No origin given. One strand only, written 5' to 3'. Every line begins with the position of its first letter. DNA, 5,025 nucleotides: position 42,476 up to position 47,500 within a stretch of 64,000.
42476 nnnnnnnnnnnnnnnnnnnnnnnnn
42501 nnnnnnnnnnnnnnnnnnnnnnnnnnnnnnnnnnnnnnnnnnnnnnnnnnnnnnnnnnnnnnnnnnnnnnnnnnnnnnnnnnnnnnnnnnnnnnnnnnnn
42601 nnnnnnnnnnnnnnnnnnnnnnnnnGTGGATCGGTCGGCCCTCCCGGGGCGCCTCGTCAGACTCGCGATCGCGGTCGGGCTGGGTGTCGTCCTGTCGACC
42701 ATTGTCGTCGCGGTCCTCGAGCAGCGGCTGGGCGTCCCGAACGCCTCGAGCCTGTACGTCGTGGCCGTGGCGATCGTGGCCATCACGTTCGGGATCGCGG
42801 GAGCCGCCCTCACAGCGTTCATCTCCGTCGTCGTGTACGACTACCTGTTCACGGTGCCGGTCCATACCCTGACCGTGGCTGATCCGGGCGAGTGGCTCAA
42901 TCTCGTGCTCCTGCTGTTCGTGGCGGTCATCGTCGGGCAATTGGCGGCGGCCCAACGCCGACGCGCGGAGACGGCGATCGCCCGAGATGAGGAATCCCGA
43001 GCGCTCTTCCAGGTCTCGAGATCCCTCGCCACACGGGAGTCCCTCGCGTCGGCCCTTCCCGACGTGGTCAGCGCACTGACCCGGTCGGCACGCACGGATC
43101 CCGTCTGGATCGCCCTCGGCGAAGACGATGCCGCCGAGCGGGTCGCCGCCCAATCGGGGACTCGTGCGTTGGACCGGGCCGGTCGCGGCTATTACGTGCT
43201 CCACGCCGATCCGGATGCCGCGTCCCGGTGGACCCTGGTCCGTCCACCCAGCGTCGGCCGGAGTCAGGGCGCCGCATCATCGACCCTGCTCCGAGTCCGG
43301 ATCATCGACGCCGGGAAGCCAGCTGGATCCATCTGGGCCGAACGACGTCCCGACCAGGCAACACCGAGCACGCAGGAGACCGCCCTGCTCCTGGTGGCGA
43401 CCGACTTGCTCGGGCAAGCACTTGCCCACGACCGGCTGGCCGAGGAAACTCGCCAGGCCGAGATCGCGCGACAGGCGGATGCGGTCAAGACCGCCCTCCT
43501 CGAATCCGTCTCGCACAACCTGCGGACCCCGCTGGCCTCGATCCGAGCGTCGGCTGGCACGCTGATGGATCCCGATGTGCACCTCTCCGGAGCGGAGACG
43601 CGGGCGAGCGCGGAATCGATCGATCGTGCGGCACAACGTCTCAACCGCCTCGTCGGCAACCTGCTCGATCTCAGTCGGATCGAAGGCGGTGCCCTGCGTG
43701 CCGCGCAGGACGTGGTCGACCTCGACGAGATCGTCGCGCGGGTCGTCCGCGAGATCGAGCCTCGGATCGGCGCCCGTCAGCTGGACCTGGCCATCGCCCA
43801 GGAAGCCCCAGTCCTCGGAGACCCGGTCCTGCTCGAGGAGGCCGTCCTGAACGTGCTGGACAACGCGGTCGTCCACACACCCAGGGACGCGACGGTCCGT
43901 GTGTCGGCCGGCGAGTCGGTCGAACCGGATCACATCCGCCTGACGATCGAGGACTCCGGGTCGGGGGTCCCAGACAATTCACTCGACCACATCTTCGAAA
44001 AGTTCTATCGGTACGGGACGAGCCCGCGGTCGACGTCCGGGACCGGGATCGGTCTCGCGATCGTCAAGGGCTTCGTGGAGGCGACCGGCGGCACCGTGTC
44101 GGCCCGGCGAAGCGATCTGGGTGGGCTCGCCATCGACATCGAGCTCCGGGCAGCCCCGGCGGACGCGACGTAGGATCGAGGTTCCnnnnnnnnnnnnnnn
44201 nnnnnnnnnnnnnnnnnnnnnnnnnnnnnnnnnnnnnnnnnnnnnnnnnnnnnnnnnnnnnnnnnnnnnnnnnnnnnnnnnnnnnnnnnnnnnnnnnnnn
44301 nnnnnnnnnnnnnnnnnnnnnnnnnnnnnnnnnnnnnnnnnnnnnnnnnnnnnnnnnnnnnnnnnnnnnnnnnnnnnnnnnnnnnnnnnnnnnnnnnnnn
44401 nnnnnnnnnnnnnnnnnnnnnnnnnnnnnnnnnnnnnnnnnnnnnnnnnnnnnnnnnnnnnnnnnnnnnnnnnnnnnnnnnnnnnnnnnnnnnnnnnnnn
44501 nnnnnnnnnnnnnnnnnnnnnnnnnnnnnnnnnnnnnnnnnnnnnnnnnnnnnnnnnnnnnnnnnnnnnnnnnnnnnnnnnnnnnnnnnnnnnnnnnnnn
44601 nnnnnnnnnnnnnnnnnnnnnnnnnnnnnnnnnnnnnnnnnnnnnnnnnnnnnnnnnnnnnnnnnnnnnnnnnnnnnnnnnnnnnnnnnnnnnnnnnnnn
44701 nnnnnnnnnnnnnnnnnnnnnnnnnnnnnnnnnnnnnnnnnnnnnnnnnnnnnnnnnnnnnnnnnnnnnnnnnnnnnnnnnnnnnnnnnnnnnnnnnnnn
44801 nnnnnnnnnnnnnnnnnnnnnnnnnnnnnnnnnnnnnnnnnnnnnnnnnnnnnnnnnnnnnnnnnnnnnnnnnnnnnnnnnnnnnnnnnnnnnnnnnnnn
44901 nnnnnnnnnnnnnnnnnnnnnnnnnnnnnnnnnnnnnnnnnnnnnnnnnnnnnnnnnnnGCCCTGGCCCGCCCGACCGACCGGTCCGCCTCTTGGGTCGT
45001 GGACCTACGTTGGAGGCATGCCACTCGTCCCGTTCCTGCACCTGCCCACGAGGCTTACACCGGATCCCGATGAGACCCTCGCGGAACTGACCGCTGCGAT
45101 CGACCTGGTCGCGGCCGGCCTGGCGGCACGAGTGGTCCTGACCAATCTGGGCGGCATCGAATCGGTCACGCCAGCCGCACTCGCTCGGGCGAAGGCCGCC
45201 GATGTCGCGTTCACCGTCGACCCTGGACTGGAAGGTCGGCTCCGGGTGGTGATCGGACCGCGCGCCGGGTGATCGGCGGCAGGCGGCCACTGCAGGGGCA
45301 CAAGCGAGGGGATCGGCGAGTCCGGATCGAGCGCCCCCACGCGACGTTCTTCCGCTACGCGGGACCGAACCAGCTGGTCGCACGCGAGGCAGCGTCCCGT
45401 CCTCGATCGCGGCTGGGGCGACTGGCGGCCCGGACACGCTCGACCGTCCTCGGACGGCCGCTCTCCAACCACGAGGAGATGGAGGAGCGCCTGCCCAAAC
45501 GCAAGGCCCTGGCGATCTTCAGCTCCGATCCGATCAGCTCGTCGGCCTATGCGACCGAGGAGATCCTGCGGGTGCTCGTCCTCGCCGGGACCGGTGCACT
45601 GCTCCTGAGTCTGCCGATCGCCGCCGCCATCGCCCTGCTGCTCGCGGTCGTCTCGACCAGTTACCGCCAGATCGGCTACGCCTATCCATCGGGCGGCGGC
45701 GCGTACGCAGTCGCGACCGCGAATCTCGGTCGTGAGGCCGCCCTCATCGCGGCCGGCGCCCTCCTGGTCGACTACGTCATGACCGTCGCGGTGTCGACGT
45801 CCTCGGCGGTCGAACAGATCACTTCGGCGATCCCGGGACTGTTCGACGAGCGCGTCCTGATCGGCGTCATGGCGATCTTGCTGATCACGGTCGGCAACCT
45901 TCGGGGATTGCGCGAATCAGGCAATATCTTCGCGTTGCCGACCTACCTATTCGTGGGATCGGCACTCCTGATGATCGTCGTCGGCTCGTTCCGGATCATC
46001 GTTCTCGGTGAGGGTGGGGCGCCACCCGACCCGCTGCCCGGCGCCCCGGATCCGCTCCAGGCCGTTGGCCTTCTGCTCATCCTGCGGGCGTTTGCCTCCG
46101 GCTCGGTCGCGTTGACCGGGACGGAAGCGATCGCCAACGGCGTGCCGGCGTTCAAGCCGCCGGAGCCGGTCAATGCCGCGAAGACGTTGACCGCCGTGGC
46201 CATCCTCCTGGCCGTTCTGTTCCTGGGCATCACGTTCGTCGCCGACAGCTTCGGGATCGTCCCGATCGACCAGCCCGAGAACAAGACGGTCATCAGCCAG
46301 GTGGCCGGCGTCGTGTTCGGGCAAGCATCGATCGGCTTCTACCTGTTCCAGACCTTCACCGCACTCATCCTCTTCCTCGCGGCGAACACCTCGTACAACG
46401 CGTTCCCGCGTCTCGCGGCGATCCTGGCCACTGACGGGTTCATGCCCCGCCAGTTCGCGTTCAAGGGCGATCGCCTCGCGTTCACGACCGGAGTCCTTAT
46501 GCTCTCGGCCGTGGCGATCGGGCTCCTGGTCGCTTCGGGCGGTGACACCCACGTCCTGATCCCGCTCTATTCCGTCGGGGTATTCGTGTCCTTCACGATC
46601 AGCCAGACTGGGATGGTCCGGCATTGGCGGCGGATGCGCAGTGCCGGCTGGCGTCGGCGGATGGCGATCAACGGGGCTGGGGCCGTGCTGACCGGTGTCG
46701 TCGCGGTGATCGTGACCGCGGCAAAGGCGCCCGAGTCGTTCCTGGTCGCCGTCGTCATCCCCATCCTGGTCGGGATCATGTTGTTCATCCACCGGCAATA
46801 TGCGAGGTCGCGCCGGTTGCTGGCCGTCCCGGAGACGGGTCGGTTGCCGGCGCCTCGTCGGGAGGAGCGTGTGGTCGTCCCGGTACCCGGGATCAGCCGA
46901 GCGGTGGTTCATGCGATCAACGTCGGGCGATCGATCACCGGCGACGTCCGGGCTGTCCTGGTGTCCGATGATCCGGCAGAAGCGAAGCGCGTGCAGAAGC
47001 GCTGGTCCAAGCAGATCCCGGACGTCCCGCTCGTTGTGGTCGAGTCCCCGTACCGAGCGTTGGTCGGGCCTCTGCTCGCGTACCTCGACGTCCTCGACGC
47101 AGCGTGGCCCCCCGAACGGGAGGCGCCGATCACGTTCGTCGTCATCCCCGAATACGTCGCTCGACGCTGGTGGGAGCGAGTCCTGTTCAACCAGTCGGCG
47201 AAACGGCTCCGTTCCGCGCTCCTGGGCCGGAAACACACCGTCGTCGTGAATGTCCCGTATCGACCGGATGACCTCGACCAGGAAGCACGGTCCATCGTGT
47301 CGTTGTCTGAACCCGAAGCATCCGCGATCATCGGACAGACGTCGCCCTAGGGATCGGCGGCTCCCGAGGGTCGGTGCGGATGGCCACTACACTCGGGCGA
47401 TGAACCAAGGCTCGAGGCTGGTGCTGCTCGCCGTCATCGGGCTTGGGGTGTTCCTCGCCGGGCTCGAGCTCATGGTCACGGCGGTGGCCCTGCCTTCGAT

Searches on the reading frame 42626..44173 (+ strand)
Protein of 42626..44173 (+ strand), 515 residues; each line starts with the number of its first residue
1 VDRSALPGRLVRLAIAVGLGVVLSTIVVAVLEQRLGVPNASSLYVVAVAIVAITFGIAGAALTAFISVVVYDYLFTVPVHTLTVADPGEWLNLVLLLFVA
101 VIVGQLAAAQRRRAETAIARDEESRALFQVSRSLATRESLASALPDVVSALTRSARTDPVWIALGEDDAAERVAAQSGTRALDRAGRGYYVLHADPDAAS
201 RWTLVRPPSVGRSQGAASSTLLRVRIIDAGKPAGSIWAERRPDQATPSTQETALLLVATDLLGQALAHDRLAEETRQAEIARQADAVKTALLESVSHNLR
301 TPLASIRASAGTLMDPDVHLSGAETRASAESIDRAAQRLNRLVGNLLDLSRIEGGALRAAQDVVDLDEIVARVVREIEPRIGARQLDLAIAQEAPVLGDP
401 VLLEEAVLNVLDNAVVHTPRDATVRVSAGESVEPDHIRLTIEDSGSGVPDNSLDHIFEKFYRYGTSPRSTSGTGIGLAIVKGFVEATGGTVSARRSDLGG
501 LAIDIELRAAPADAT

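Call 65: search_protein_families(library=pfam, proteins=[window:42626-44173:+], max_evalue=0.0001)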
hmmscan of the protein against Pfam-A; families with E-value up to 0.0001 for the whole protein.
window:42626-44173:+ (515 aa): 4 families
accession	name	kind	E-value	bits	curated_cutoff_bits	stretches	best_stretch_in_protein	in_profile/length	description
PF02518.31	HATPase_c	-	5.1e-24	85.3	26.4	1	398-509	1-109/111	Histidine kinase-, DNA gyrase B-, and HSP90-like ATPase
PF13493.11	DUF4118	-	4.9e-21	75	28.4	1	16-117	4-104/107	Domain of unknown function (DUF4118)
PF00512.31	HisKA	-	3.8e-15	56.1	26.9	1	288-355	2-66/66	His Kinase A (phospho-acceptor) domain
PF13581.12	HATPase_c_2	-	6.2e-05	23.4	27.4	0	403-487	36-112/127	Histidine kinase-like ATPase domain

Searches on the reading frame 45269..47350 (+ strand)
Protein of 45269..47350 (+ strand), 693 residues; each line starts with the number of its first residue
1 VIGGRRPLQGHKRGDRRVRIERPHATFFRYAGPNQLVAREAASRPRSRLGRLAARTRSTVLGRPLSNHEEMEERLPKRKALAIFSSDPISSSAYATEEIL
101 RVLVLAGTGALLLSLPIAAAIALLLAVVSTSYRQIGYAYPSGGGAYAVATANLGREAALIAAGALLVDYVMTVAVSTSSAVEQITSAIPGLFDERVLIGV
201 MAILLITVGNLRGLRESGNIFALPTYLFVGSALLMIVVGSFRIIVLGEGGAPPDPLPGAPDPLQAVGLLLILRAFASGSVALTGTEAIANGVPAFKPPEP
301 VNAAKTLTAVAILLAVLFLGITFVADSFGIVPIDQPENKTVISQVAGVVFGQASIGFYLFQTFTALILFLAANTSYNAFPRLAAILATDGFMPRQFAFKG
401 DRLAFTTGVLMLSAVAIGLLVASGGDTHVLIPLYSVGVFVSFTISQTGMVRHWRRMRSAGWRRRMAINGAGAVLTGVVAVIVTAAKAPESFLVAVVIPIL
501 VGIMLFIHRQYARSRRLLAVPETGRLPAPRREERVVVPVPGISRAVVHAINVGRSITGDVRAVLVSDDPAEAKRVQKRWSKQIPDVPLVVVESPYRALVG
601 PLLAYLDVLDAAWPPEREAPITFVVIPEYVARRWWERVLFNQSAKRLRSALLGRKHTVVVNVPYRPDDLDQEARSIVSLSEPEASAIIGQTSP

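Call 65: search_protein_families(library=pfam, proteins=[window:45269-47350:+], max_evalue=0.0001)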
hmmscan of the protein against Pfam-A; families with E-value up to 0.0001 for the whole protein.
window:45269-47350:+ (693 aa): 1 family
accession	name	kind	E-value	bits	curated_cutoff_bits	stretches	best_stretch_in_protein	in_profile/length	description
PF13520.12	AA_permease_2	-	3.3e-33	115.7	27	1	80-489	6-413/427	Amino acid permease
